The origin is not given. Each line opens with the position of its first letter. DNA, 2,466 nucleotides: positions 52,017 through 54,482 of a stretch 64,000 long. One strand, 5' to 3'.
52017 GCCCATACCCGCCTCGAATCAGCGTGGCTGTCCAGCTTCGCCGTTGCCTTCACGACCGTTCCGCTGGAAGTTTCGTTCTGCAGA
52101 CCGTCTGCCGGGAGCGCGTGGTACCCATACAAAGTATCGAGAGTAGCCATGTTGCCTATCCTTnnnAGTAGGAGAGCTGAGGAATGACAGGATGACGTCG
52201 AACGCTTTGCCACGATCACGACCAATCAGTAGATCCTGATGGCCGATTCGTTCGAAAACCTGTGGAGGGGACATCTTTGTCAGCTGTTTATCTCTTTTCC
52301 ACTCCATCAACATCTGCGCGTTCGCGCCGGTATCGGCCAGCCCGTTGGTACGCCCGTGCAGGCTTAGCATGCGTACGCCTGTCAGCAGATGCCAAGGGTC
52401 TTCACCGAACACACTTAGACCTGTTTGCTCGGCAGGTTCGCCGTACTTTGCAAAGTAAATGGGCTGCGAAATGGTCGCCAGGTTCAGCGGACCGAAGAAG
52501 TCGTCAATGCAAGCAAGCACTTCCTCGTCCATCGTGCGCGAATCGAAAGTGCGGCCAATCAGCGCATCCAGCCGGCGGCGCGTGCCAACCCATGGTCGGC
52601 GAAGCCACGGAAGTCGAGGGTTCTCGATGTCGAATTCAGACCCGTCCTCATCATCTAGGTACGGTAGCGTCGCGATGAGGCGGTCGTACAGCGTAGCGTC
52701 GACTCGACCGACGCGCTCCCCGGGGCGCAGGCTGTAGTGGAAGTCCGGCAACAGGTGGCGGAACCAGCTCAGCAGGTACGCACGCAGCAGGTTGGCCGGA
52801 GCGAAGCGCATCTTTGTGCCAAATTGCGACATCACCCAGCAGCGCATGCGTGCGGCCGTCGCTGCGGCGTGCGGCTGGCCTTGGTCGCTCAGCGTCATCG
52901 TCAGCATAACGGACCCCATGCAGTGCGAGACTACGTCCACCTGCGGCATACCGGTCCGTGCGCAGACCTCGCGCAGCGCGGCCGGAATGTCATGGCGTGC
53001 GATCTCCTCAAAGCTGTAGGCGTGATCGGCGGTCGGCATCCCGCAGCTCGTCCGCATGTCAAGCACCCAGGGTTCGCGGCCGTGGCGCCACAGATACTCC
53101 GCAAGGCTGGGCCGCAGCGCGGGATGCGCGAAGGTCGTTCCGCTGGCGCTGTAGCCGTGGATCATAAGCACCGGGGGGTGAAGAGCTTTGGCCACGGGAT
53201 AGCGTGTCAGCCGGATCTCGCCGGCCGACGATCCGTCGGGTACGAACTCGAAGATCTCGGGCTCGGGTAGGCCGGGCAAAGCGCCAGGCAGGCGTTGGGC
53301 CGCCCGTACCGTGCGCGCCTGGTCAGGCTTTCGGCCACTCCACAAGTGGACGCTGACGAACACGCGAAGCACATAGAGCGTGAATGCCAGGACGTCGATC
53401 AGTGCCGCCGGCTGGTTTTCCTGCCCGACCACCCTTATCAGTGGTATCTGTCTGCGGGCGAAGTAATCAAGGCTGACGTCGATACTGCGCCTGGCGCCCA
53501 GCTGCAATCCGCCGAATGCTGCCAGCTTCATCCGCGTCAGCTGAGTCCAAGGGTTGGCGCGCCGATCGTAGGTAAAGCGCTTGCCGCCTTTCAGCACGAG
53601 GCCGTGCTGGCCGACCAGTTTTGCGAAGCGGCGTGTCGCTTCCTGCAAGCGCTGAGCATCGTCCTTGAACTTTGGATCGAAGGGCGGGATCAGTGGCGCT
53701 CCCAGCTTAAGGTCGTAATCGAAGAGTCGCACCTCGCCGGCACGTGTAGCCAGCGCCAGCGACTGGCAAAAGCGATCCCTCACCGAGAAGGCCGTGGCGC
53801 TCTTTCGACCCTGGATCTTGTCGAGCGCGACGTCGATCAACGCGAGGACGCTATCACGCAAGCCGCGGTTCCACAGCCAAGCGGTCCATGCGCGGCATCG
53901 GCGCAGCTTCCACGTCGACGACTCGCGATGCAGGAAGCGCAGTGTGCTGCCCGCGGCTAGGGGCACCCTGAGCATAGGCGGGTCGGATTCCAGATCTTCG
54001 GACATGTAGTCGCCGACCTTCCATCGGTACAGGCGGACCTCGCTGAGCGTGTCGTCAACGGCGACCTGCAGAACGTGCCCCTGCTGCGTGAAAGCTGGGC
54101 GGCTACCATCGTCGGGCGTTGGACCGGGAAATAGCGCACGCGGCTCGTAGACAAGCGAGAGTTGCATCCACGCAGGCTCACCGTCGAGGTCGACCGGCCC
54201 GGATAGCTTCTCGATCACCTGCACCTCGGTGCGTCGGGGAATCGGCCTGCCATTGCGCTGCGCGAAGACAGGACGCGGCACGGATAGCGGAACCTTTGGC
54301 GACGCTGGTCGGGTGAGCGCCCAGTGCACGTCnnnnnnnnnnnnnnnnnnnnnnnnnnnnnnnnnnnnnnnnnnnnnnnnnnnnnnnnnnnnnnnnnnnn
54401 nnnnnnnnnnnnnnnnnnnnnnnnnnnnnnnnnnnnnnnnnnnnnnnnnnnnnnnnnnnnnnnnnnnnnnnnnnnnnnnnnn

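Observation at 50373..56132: Tight three-gene operon: giant GMC-oxidoreductase/alpha-beta-hydrolase fusion, unknown 207-aa protein, cytoplasmic PhoD-like phosphatase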

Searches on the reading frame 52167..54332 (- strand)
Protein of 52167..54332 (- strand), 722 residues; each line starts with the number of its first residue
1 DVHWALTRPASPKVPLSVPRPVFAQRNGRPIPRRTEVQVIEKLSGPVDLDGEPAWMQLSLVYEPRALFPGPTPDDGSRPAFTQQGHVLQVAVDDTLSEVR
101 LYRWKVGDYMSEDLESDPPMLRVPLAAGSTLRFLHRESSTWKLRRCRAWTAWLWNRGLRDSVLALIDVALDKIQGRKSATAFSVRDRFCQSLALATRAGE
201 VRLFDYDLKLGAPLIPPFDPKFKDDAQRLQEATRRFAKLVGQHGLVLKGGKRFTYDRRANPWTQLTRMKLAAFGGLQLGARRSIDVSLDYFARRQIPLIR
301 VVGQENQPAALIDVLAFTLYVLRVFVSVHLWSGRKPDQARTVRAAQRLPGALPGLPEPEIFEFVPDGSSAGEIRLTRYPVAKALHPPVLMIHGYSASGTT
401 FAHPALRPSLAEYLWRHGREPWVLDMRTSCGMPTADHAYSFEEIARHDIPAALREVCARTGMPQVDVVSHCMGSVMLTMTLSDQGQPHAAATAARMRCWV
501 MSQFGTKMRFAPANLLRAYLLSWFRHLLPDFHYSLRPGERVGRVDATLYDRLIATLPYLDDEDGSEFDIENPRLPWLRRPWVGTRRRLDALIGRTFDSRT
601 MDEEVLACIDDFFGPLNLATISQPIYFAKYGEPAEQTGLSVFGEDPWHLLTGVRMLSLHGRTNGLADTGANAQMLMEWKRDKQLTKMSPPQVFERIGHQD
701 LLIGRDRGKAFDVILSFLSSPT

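Call 42: predict_structure(alignment_id=A4)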
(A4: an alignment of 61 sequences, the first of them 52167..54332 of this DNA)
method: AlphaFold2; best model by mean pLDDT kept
length: 722 residues; sequences in the alignment: 61
mean_pLDDT: 89.7   pTM: 0.89
mean pLDDT of the five models: 89.7, 88.3, 87.7, 86.9, 85.7
residues with pLDDT >= 90: 476; 70-90: 195; 50-70: 42; < 50: 9
segments of 3 or more residues with pLDDT < 50: 1-4, 542-545
pLDDT, mean of each block of 10 residues (from residue 1): 52 74 62 88 95 96 89 67 89 95 77 77 98 95 96 92 91 82 83 93 98 94 88 96 97 94 94 97 91 84 90 92 92 83 91 98 94 98 96 91 97 98 97 91 96 98 98 95 96 98 87 84 83 71 59 84 90 92 88 89 94 87 88 91 95 96 88 92 95 94 97 98 81
secondary structure, 60 per line:
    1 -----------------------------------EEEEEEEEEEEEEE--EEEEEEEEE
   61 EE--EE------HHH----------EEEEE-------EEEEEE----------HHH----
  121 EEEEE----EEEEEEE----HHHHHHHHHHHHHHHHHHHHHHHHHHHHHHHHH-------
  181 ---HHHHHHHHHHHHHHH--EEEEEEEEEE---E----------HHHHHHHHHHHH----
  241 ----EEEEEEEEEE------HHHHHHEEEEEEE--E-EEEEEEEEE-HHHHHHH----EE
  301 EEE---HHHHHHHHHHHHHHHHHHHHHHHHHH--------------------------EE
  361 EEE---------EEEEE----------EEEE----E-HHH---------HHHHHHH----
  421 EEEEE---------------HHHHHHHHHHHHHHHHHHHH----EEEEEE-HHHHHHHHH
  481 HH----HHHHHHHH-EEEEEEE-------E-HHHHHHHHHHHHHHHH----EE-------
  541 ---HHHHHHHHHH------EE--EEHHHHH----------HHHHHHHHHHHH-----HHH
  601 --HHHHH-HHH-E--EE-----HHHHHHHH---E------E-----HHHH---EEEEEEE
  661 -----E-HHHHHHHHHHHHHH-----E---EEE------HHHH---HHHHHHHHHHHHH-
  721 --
elements in order (helices of 4 or more, strands of 3 or more residues): E36-49 E52-62 E86-90 E98-103 E121-125 E130-136 H141-173 H184-198 E201-210 H225-236 E245-254 H261-266 E267-273 E278-286 H288-294 E299-303 H307-332 E359-363 E373-377 E388-391 H410-416 E421-425 H441-460 E465-470 H472-482 H487-494 E496-502 H512-527 H544-553 H566-570 H581-592 H603-607 H623-630 H647-650 E654-660 H668-681 E691-693 H700-703 H707-719
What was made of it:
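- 52167..53270 (-): Acid-lipase-like alpha/beta-hydrolase (aa ~955-1322): HG 992-993, nucleophile elbow S-H-C1071-M-G, GH1298QD. AF2 pLDDT 89.7 (call 42).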

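Call 44: fold_search(model_id=the predicted structure, library=pdb)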
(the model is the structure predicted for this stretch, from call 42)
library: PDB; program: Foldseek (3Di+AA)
matches with E <= 10: 1480; with E <= 0.001: 876
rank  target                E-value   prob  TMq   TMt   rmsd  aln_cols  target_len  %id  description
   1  6v7n_B                7.7e-15  1.00  0.33  0.59   8.0       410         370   15  Crystal Structure of a human Lysosome Resident Glycoprotein, Lysosomal Acid Lipase, and its Implications in Cholestery (released 2020-06-17)
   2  1k8q_A                1.3e-14  1.00  0.36  0.64   6.1       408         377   16  CRYSTAL STRUCTURE OF DOG GASTRIC LIPASE IN COMPLEX WITH A PHOSPHONATE INHIBITOR (released 2002-03-06)
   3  6v7n_A                3.3e-14  1.00  0.33  0.60   8.1       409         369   15  Crystal Structure of a human Lysosome Resident Glycoprotein, Lysosomal Acid Lipase, and its Implications in Cholestery (released 2020-06-17)
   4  1hlg_A                8.3e-13  1.00  0.35  0.64   6.1       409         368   17  CRYSTAL STRUCTURE OF HUMAN GASTRIC LIPASE (released 2000-03-15)
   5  3qyj_B                9.4e-10  1.00  0.26  0.56  10.3       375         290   15  Crystal structure of ALR0039, a putative alpha/beta hydrolase from Nostoc sp PCC 7120. (released 2011-03-16)
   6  3qyj_A                1.2e-09  1.00  0.27  0.59  11.1       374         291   15  Crystal structure of ALR0039, a putative alpha/beta hydrolase from Nostoc sp PCC 7120. (released 2011-03-16)
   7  8sdc_A                2.6e-09  1.00  0.27  0.58   7.8       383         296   14  Crystal structure of fluoroacetate dehalogenase Daro3835 apoenzyme (released 2023-09-06)
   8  9u9l_A                3.6e-09  1.00  0.26  0.54  10.4       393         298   12  Crystal Structure of the Fluoroacetate Dehalogenase RPA1163 - Trp185Tyr/His280Ala with 2-fluoro-3-phenylpropanoic acid (released 2026-04-01)
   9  9u5w_C                4.0e-09  1.00  0.25  0.53   9.6       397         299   13  Crystal Structure of the Fluoroacetate Dehalogenase RPA1163 - Lys181Met/Trp185Tyr/His280Ala with 2-fluoro-3-phenylprop (released 2026-03-25)
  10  8sdd_A                4.2e-09  1.00  0.26  0.56   8.1       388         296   13  Crystal structure of fluoroacetate dehalogenase Daro3835 H274N mutant with D107-glycolyl intermediate (released 2024-02-14)
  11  8sdc_B                4.7e-09  1.00  0.26  0.56  10.9       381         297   13  Crystal structure of fluoroacetate dehalogenase Daro3835 apoenzyme (released 2023-09-06)
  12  3qit_A                4.7e-09  1.00  0.24  0.54  11.6       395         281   13  Thioesterase Domain From Curacin Biosynthetic Pathway (released 2011-03-09)
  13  5xmd_A                5.3e-09  1.00  0.28  0.57   9.1       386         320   15  Crystal structure of epoxide hydrolase VrEH1 from Vigna radiata (released 2018-05-16)
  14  5swn_B                5.9e-09  1.00  0.26  0.54   9.2       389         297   14  Crystal Structure of the Fluoroacetate Dehalogenase RPA1163 - Asp110Asn/Fluoroacetate - Cocrystallized (released 2017-02-01)
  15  2rau                  6.6e-09  1.00  0.31  0.59  10.7       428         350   13  Crystal structure of a putative lipase (NP_343859.1) from Sulfolobus solfataricus at 1.85 A resolution (released 2007-10-09)
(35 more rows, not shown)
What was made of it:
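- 52167..53270 (-): Foldseek gives lysosomal acid lipase 6v7n at E 7.7e-15 and gastric lipases (call 44).
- On Alpha/beta-hydrolase, acid-lipase-like: Foldseek gives 6v7n at E 7.7e-15, and 876 PDB matches at E<=0.001 (calls 42, 44).
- Closest known: Acid lipases. Same: The best structural match of the C-terminal domain, E 7.7e-15 (call 44).
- Checked: Abhydrolase_1 matches weakly (22.3 bits, below the 25.8 cut-off), but the hydrolase fold is confirmed by the structure model (calls 42, 44).
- Lysosomal and gastric acid lipase (call 44). The hydrolase is lipase-like (call 44).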

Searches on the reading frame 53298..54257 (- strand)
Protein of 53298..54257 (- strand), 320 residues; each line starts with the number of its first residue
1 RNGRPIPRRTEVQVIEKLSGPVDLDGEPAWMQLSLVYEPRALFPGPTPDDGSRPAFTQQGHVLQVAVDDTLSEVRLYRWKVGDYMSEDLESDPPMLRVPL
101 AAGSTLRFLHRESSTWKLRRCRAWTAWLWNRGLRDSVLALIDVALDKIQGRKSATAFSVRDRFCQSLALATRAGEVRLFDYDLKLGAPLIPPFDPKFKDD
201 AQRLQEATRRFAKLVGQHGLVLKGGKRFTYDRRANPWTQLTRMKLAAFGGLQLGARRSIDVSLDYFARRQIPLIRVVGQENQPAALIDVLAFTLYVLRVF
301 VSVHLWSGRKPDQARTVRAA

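Call 69: predict_structure(alignment_id=A6)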
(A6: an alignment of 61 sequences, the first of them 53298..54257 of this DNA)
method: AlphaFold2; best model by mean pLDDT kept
length: 320 residues; sequences in the alignment: 61
mean_pLDDT: 90.2   pTM: 0.86
mean pLDDT of the five models: 90.2, 89.5, 89.4, 88.9, 88.5
residues with pLDDT >= 90: 226; 70-90: 73; 50-70: 20; < 50: 1
segments of 3 or more residues with pLDDT < 50: none
pLDDT, mean of each block of 10 residues (from residue 1): 78 96 97 97 80 78 95 94 67 95 97 95 93 88 91 76 88 94 98 89 94 96 97 92 98 97 93 95 94 93 79 72
secondary structure, 60 per line:
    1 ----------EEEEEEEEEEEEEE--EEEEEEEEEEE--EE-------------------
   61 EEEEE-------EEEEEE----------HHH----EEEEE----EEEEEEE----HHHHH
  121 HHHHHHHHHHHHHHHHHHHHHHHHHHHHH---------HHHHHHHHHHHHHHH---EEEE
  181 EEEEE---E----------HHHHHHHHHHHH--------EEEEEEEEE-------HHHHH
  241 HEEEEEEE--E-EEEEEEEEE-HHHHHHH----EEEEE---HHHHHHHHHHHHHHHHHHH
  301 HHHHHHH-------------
elements in order: E11-24 E27-37 E61-65 E73-78 E96-100 E105-111 H116-149 H159-173 E177-185 H200-211 E220-228 H236-241 E242-248 E253-261 H263-269 E274-278 H282-307

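Call 71: fold_search(model_id=the predicted structure, library=pdb)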
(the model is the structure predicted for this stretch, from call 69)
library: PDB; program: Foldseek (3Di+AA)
matches with E <= 10: 203; with E <= 0.001: 0
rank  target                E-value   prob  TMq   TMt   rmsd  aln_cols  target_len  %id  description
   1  7wug_4                3.0e-02  0.57  0.22  0.29  15.1       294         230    8  GID subcomplex: Gid12 bound Substrate Receptor Scaffolding module (released 2022-06-08)
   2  8x7g_A                4.6e-02  0.72  0.23  0.41  14.9       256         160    7  Crystal structure of the ternary complex of GID4-PROTAC(NEP108)-BRD4(BD1). (released 2025-03-26)
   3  8x7h_G                5.2e-02  0.57  0.21  0.38  14.3       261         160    8  Crystal structure of the ternary complex of GID4-PROTAC(NEP162)-BRD4(BD1). (released 2025-03-26)
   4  7u3g                  7.3e-02  0.66  0.23  0.43  10.9       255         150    5  GID4 in complex with compound 67 (released 2022-10-05)
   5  7q50_A                1.2e-01  0.51  0.24  0.40  13.8       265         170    7  human Gid4 bound to a Phe/N-peptide (released 2022-03-02)
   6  7u3h                  1.3e-01  0.54  0.24  0.42  12.7       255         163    5  GID4 in complex with compound 7 (released 2022-10-05)
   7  7u3l                  1.3e-01  0.47  0.23  0.40  13.7       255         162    8  GID4 in complex with compound 91 (released 2022-10-05)
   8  7u3i_B                1.3e-01  0.44  0.22  0.40  14.7       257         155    6  GID4 in complex with compound 16 (released 2022-10-05)
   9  9qdy                  1.7e-01  0.54  0.24  0.43  14.6       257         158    7  GID4 in complex with Compound 9 (released 2026-03-18)
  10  7u3i_A                2.0e-01  0.35  0.22  0.40  12.1       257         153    6  GID4 in complex with compound 16 (released 2022-10-05)
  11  6ubl_A                2.2e-01  0.10  0.18  0.23  12.7       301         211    8  Structure of DynF from the Dynemicin Biosynthesis Pathway of Micromonospora chersina (released 2020-09-16)
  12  4egd_B                2.8e-01  0.08  0.14  0.19  25.3       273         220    6  1.85 Angstrom crystal structure of native hypothetical protein SAOUHSC_02783 from Staphylococcus aureus (released 2012-04-11)
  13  7ns3_4                3.5e-01  0.11  0.18  0.25  15.2       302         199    6  Substrate receptor scaffolding module of yeast Chelator-GID SR4 E3 ubiquitin ligase bound to Fbp1 substrate (released 2021-05-05)
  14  4egd_A                3.5e-01  0.06  0.13  0.17  24.7       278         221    8  1.85 Angstrom crystal structure of native hypothetical protein SAOUHSC_02783 from Staphylococcus aureus (released 2012-04-11)
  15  6rjn_A                3.5e-01  0.03  0.12  0.09  21.6       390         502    8  Crystal structure of a Fungal Catalase at 2.3 Angstroms (released 2020-03-04)
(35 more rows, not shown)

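Call 90: fold_search(model_id=the predicted structure, library=viral)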
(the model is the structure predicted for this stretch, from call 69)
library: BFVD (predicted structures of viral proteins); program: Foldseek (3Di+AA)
matches with E <= 10: 255; with E <= 0.001: 0
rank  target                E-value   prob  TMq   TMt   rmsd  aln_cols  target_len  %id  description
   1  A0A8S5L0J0            1.1e-01  0.04  0.10  0.08  31.6       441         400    9  Maturation protein [ssRNA phage SRR7976310_12]
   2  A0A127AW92            1.2e-01  0.08  0.09  0.07  20.0       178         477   10  Uncharacterized protein [Bacillus phage SP-15]
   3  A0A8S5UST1            1.4e-01  0.03  0.10  0.07  28.9       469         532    7  Uncharacterized protein [Myoviridae sp. ctijX18]
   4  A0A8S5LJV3            1.5e-01  0.05  0.10  0.13  20.6       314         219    8  Proteasome beta type-2 subunit [Siphoviridae sp. ct3o911]
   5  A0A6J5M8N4            4.8e-01  0.04  0.10  0.16  19.8       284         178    6  Outer membrane protein beta-barrel [uncultured Caudovirales phage]
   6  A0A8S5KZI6            6.0e-01  0.02  0.09  0.08  35.8       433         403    7  Maturation protein [ssRNA phage SRR6050738_1]
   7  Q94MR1                6.3e-01  0.06  0.12  0.22  15.8       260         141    8  p58 [Myxococcus phage Mx8]
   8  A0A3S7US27            6.7e-01  0.05  0.13  0.12  17.5       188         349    9  (no name in the UniProt tables at hand)
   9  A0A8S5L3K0            6.7e-01  0.02  0.11  0.07  29.9       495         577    9  Maturation protein (Fragment) [ssRNA phage SRR6960799_3]
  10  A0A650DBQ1            7.5e-01  0.02  0.10  0.10  23.7       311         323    9  (no name in the UniProt tables at hand)
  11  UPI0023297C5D         7.9e-01  0.02  0.11  0.12  26.4       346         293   11  (no name look-up for this kind of identifier)
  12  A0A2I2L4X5            7.9e-01  0.02  0.11  0.07  20.0       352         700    6  MAC/Perforin domain-containing protein [Orpheovirus IHUMI-LCC2]
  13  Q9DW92                8.3e-01  0.04  0.08  0.17  17.4       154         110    8  Pr109 [Rat cytomegalovirus (strain Maastricht)]
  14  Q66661                8.3e-01  0.01  0.07  0.06  16.0       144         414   10  DNA polymerase processivity factor [Equine herpesvirus 2 (strain 86/87)]
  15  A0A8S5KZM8            8.8e-01  0.01  0.09  0.06  33.8       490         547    8  Maturation protein [ssRNA phage SRR7976324_1]
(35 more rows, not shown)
